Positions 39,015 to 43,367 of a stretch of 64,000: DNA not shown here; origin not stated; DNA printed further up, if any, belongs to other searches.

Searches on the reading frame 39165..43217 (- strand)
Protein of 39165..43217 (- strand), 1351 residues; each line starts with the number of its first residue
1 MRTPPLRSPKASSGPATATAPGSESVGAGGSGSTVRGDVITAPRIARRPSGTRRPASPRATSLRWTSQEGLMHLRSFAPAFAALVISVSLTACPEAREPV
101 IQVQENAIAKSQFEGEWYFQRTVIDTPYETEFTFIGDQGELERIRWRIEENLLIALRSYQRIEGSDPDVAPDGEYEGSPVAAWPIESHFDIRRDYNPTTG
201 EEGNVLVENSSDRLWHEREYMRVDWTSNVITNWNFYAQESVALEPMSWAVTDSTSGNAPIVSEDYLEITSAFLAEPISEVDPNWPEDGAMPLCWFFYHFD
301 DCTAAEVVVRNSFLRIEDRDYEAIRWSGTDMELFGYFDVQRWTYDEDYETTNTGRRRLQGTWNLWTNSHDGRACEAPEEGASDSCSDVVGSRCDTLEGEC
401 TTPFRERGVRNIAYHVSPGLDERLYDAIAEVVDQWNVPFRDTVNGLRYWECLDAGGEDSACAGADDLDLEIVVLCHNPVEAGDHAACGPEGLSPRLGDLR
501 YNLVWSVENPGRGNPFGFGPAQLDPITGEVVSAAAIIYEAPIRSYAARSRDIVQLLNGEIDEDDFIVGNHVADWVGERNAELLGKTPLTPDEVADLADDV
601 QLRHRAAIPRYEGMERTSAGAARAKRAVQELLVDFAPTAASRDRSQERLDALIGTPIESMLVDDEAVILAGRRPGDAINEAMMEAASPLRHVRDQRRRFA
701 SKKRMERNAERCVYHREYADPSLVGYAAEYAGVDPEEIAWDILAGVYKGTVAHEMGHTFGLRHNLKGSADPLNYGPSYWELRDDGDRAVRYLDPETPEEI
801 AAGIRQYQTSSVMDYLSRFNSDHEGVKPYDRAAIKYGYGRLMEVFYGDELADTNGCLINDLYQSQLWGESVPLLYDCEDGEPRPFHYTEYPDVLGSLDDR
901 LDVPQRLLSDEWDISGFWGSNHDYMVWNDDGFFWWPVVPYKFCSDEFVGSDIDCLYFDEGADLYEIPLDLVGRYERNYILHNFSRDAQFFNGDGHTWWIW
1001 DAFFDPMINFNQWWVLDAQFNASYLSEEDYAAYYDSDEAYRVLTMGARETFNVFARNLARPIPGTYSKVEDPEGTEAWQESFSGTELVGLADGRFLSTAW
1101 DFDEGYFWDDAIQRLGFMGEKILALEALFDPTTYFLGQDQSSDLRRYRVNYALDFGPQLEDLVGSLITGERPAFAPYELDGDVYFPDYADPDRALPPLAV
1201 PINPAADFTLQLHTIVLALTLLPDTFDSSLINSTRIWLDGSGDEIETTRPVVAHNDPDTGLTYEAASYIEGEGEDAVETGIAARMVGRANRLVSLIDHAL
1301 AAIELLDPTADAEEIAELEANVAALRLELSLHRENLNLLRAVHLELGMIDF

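Call 65: search_protein_families(library=pfam, max_evalue=0.00001, proteins=[window:39165-43217:-])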
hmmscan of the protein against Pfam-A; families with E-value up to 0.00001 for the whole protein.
window:39165-43217:- (1351 aa): 1 family
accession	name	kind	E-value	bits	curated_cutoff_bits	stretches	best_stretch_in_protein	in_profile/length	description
PF16313.11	DUF4953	-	1.4e-07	31.5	24.2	0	750-769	16-35/316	Met-zincin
